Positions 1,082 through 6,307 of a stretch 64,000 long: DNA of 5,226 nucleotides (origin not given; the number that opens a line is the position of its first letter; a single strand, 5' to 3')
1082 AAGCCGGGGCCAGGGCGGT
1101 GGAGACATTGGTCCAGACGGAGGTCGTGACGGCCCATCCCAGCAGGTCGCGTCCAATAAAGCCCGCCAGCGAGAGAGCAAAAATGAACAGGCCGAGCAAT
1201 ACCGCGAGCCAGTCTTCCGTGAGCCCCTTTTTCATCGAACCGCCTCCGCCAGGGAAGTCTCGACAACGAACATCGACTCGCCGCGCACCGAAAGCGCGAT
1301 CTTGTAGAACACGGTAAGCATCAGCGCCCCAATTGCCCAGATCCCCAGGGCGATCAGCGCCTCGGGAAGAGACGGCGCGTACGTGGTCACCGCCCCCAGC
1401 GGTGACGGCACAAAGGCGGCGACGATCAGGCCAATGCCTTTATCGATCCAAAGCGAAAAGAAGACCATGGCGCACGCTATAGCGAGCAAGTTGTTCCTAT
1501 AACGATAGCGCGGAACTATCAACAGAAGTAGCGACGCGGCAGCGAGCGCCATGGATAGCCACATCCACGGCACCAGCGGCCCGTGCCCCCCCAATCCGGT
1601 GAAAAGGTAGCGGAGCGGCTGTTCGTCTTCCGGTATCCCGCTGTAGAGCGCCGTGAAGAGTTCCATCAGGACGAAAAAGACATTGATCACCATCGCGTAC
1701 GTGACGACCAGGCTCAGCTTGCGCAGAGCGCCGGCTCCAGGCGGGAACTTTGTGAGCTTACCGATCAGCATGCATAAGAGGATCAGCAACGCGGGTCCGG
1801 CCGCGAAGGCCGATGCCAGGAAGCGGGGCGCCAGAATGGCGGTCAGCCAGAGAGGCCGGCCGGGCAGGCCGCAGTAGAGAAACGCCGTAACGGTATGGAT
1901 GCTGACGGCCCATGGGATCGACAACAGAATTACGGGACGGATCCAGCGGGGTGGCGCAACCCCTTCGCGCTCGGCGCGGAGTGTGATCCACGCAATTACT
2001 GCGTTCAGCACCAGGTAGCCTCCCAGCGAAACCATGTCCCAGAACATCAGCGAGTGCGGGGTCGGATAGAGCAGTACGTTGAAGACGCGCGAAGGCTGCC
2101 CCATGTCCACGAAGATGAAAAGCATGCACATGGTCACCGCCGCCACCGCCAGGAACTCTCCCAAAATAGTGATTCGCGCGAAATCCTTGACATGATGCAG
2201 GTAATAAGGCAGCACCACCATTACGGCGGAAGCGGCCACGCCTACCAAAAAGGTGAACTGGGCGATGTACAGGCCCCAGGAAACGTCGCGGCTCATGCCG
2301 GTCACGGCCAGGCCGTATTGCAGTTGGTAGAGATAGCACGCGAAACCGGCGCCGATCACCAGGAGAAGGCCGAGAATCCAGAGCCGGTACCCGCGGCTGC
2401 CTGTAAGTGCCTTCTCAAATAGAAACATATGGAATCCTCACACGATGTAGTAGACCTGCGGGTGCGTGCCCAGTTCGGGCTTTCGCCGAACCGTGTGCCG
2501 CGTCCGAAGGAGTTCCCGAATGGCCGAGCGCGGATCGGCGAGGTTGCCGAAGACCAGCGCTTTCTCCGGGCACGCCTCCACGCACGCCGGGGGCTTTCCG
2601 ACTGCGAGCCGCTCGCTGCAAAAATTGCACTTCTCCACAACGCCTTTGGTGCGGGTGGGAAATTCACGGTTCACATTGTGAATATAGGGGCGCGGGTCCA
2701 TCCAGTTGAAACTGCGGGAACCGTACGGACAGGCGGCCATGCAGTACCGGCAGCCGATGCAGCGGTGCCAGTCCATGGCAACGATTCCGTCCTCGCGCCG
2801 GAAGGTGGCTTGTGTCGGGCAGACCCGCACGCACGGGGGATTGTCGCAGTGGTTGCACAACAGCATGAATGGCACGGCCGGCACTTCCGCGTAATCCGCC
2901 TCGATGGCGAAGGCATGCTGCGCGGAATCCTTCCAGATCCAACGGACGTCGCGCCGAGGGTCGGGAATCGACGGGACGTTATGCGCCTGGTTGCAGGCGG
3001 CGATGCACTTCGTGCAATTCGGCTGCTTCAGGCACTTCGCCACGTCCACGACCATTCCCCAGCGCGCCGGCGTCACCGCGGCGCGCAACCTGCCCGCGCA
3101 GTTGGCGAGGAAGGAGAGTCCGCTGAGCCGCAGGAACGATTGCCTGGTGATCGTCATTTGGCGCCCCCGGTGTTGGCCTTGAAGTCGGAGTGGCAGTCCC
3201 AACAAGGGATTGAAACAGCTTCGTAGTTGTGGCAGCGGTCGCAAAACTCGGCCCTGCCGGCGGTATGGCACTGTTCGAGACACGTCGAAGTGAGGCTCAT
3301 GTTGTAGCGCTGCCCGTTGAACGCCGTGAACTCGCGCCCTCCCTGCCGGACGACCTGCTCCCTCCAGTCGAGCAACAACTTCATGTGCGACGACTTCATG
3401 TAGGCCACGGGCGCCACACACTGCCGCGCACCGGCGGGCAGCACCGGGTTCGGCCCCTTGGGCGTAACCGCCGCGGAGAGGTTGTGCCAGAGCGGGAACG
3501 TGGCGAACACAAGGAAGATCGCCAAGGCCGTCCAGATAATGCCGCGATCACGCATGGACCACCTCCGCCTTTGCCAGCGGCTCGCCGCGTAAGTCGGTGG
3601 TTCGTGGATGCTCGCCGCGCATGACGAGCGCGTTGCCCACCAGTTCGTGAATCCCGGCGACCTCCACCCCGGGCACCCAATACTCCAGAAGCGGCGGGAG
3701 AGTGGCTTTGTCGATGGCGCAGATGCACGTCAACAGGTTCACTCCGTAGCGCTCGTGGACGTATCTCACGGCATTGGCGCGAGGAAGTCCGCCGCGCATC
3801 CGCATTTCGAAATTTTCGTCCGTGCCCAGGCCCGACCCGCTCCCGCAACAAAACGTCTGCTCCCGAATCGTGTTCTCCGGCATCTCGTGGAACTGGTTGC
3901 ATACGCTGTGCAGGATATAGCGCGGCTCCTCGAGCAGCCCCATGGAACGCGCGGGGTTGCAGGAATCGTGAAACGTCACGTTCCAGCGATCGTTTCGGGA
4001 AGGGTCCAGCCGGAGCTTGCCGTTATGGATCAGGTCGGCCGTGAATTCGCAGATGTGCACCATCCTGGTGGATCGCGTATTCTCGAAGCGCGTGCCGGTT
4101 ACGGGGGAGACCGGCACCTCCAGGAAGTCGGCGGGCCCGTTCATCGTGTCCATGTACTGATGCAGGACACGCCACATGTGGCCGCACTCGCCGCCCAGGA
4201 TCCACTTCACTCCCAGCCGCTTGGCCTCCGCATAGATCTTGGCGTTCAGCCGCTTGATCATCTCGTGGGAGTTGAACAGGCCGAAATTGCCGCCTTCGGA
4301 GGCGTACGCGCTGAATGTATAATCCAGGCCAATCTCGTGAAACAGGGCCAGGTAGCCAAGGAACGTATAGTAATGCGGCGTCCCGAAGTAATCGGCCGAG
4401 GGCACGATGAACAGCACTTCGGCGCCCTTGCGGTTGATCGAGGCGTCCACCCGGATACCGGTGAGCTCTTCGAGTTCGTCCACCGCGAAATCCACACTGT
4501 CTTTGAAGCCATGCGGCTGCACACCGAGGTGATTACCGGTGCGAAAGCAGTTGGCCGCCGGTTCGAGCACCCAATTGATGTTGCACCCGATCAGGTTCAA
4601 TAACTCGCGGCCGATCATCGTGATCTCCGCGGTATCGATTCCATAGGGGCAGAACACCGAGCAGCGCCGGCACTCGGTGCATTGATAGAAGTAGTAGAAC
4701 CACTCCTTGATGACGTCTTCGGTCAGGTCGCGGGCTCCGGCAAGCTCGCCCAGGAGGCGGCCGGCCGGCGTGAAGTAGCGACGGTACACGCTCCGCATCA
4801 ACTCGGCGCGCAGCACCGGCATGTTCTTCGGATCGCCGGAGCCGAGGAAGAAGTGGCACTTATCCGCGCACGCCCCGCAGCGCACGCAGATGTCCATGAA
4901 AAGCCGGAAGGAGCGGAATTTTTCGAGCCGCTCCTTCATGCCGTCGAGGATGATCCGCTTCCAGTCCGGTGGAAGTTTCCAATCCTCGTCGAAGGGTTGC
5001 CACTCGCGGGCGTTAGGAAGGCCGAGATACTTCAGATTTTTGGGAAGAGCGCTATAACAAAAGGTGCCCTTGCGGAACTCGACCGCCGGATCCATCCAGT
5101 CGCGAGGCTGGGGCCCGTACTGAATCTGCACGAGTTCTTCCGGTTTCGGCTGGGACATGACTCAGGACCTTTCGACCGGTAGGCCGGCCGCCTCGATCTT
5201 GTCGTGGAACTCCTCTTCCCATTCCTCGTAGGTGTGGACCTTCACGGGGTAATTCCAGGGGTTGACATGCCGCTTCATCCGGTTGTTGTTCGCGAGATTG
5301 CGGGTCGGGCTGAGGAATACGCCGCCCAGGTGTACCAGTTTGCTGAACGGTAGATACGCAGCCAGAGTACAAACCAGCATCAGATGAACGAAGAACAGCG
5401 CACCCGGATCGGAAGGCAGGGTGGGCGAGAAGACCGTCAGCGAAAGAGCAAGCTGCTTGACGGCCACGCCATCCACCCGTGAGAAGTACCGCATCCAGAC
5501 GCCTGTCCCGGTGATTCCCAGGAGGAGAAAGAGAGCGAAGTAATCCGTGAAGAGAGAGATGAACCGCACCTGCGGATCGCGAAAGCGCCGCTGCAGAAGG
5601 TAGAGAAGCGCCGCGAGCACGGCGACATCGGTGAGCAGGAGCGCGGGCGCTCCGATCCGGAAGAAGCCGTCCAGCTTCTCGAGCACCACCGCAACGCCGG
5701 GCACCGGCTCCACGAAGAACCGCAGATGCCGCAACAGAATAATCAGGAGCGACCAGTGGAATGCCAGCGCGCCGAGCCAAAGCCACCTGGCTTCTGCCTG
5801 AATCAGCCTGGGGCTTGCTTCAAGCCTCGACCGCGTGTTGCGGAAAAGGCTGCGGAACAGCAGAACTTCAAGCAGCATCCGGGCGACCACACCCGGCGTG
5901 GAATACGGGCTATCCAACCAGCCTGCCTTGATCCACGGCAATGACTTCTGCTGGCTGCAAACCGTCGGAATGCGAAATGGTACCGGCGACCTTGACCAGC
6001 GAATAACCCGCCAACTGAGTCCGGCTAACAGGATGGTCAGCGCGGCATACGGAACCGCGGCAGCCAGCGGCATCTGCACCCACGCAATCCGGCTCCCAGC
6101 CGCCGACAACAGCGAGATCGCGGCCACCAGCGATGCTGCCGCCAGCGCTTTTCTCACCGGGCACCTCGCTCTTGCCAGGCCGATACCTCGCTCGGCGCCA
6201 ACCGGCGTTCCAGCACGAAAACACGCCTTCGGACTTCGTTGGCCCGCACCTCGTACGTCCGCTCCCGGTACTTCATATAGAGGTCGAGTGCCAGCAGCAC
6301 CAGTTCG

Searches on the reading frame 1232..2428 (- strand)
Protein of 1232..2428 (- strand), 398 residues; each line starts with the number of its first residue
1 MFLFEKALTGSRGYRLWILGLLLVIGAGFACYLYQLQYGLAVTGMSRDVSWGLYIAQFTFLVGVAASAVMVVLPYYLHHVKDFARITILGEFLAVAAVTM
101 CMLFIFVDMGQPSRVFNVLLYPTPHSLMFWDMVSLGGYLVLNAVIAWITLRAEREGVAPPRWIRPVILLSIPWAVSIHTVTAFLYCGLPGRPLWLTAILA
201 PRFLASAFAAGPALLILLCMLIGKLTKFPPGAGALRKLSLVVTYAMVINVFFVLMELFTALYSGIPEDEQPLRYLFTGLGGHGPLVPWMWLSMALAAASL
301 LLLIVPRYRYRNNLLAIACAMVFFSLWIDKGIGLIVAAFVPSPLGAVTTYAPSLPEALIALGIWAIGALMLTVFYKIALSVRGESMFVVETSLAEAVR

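Call 9: search_protein_families(library=ncbifam, proteins=[window:1232-2428:-], max_evalue=0.001)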
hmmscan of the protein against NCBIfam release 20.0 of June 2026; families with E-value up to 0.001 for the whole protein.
window:1232-2428:- (398 aa): 3 families
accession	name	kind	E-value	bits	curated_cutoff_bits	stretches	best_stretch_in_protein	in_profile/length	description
NF045798.1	DsrP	equivalog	1.9e-139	464.9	350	1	4-382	2-344/346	sulfate reduction electron transfer complex DsrMKJOP subunit DsrP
NF041784.1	mnquin_red_QrcD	equivalog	8.3e-14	51.7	570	2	203-376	223-396/408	menaquinone reductase integral membrane subunit QrcD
NF011568.0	PRK14992.1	equivalog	3.9e-10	39.6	314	1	45-218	13-185/341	tetrathionate reductase subunit TtrC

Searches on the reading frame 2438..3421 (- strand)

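Call 9: search_protein_families(library=ncbifam, proteins=[window:2438-3421:-], max_evalue=0.001)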
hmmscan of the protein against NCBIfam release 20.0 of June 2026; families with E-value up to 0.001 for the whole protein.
window:2438-3421:- (327 aa): 37 families (the best 25 are shown)
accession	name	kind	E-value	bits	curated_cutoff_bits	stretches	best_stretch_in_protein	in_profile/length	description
NF045797.1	DsrO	equivalog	2.3e-88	295.6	200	1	109-327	32-235/235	sulfate reduction electron transfer complex DsrMKJOP subunit DsrO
NF041782.1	mnquin_red_QrcC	equivalog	2.6e-43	148.4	400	1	121-326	1-225/239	menaquinone reductase iron-sulfur cluster-binding subunit QrcC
NF041715.1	arsenate_red_ArrB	equivalog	3.3e-42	144.6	450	2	120-244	2-112/233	arsenate respiratory reductase iron-sulfur subunit ArrB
TIGR03149.1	cyt_nit_nrfC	equivalog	8.8e-42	143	377.6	1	117-326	35-216/225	cytochrome c nitrite reductase Fe-S protein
NF011569.0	PRK14993.1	equivalog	9.6e-42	143.1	416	1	118-326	41-222/244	tetrathionate reductase subunit TtrB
TIGR02951.1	DMSO_dmsB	equivalog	1.9e-31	109.3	214.1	1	121-298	2-157/161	DMSO/selenate family reductase complex B subunit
NF045715.1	sulf_resp_HmcB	equivalog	4e-27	95.1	420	1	109-296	25-200/307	sulfate respiration complex iron-sulfur protein HmcB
TIGR03478.1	DMSO_red_II_bet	subfamily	4.6e-25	88.2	480.7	1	188-326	130-253/321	DMSO reductase family type II enzyme, iron-sulfur subunit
NF008134.0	PRK10882.1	equivalog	1.8e-24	86.4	263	1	113-298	31-212/329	hydrogenase 2 operon protein HybA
NF038355.1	FDH3_beta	equivalog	3.5e-23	82.6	240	1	123-309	5-175/180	formate dehydrogenase FDH3 subunit beta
NF042979.1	EthbenzDh_ebdB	equivalog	2.1e-20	72.9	740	1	185-326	149-275/354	ethylbenzene dehydrogenase subunit beta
TIGR01582.1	FDH-beta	equivalog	1.8e-19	69.9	334.7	1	122-296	23-184/283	formate dehydrogenase subunit beta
NF009408.0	PRK12769.1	equivalog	9.3e-18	63.7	1003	1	135-291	14-144/659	formate-dependent uric acid utilization protein AegA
NF007658.0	PRK10330.1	equivalog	3.7e-17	62.4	260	1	171-290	40-153/181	electron transport protein HydN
TIGR01660.1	narH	equivalog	4.1e-16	58.5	524.05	1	172-292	166-270/492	nitrate reductase subunit beta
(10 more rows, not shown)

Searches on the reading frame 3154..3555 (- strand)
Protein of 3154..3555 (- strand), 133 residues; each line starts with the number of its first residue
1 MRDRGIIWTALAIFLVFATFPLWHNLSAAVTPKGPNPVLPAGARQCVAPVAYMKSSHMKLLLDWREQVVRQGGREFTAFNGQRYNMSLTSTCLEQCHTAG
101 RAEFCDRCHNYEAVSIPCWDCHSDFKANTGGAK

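Call 9: search_protein_families(library=ncbifam, proteins=[window:3154-3555:-], max_evalue=0.001)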
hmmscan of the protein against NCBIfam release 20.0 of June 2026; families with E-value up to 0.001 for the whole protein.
window:3154-3555:- (133 aa): 1 family
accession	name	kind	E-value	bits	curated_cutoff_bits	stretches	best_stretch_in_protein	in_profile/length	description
NF038038.1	cytoc_DsrJ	equivalog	1.6e-40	138.2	100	1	1-122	1-121/121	sulfate reduction electron transfer complex DsrMKJOP subunit DsrJ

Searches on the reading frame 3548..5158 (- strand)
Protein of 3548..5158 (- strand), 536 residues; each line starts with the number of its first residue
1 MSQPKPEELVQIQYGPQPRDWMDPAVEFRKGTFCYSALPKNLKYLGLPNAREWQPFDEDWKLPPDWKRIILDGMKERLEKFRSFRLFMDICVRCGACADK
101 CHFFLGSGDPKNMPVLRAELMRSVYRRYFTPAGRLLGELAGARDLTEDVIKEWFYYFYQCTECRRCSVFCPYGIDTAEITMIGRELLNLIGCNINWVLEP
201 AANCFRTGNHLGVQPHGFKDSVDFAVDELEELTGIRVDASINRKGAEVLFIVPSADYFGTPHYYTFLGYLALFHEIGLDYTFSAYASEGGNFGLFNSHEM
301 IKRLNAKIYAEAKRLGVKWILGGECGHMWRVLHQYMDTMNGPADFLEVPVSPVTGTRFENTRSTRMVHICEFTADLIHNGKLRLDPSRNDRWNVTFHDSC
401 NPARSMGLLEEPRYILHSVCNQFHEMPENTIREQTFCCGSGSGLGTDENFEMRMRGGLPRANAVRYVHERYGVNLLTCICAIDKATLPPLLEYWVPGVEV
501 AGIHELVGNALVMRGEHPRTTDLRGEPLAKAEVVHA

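Call 9: search_protein_families(library=ncbifam, proteins=[window:3548-5158:-], max_evalue=0.001)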
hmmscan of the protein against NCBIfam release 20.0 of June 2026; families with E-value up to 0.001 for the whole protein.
window:3548-5158:- (536 aa): 6 families
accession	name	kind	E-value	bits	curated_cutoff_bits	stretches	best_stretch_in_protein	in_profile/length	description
NF045796.1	DsrK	equivalog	2.7e-221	735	400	1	54-530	15-450/453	sulfate reduction electron transfer complex DsrMKJOP subunit DsrK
NF045724.1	ferredox_TmcB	equivalog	1.7e-46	158.7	735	1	83-480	35-397/430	electron transfer complex ferredoxin TmcB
NF045711.1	sulf_resp_HmcF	equivalog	2.3e-40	138.8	750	1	84-446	55-387/457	sulfate respiration complex iron-sulfur protein HmcF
NF004898.0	PRK06259.1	equivalog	2.2e-10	39.8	385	1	368-447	359-428/488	fumarate reductase (CoM/CoB) subunit TfrB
NF045670.1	quin_L_LdhH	equivalog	2.4e-10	39.3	800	1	363-442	573-645/706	L-lactate dehydrogenase (quinone) large subunit LdhH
NF008369.0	PRK11168.1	equivalog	0.00045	19.2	278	0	159-184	59-84/401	anaerobic glycerol-3-phosphate dehydrogenase subunit C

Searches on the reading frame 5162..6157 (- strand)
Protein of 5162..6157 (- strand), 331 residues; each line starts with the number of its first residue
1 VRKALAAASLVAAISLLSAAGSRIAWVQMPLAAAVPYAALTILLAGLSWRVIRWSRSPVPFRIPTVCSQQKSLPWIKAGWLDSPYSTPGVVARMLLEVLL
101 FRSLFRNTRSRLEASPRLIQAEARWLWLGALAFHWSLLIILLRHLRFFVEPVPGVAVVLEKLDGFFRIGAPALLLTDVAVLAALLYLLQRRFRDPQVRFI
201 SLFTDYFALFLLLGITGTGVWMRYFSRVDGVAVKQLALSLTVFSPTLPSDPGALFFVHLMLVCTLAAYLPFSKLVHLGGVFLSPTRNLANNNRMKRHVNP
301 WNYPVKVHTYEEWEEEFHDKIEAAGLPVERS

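Call 9: search_protein_families(library=ncbifam, proteins=[window:5162-6157:-], max_evalue=0.001)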
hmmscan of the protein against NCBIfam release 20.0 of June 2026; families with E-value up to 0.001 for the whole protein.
window:5162-6157:- (331 aa): 3 families
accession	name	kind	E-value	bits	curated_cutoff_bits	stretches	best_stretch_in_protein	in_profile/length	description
NF038037.1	cytob_DsrM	equivalog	1.3e-141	471.4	300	1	11-330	1-320/320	sulfate reduction electron transfer complex DsrMKJOP subunit DsrM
TIGR00351.1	narI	equivalog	2.8e-06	27.4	105.55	1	122-287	44-213/225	respiratory nitrate reductase subunit gamma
NF038018.1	qmoC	equivalog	3.2e-05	23.5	300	1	176-277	267-351/360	quinone-interacting membrane-bound oxidoreductase complex subunit QmoC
